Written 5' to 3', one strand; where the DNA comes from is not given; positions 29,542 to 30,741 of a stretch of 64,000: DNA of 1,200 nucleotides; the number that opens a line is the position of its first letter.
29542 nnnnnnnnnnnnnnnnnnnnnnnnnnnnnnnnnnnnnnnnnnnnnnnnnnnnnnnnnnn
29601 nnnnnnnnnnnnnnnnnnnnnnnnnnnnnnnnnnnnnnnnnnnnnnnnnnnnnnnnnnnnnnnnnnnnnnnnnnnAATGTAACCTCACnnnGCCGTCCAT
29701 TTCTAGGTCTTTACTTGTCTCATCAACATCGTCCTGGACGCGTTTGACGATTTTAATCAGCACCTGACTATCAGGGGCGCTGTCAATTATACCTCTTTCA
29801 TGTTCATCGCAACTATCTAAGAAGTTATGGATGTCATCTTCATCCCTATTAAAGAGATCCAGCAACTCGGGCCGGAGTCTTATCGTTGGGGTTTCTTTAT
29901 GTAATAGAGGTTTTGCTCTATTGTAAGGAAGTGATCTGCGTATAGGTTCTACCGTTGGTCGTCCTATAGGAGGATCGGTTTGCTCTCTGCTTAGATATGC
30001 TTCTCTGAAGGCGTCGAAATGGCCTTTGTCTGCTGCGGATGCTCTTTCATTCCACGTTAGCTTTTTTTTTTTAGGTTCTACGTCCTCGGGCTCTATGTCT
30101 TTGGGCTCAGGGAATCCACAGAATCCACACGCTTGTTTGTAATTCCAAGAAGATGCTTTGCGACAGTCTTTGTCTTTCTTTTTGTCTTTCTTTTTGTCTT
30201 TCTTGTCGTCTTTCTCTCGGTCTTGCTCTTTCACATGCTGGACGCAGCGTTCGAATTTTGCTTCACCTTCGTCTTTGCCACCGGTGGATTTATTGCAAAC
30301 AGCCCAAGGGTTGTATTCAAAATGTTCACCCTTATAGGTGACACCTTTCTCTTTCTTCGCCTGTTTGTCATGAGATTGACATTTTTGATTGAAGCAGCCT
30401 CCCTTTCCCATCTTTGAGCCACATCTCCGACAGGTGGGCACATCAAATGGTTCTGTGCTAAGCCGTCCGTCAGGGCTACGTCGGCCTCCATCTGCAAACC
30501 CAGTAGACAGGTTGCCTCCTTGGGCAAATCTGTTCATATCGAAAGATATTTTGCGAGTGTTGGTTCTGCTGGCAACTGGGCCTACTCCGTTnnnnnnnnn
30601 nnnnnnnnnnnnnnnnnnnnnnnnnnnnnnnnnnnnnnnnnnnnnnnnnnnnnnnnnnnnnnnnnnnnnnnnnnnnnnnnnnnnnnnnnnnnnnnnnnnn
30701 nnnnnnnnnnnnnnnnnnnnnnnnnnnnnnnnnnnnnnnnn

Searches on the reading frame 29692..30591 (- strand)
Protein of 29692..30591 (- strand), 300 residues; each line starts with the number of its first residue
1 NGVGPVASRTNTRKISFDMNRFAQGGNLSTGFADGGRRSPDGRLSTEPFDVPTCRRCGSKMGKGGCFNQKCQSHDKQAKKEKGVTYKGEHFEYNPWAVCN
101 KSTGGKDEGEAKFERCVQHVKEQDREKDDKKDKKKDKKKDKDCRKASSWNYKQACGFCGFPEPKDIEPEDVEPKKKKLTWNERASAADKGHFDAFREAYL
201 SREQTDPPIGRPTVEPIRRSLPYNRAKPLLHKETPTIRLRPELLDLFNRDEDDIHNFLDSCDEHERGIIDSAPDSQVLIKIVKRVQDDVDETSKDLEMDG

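Call 77: find_related_loci(query=window:29692-30591:-, collection=viral_contigs, flank=1500)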
Query window:29692-30591:- (300 aa) in viral_contigs; peptide patterns used: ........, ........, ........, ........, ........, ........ (x = any residue, [..] = any of these).
17 stretches matched a pattern, but none encodes a relative of the query by tblastn (E <= 1e-3).
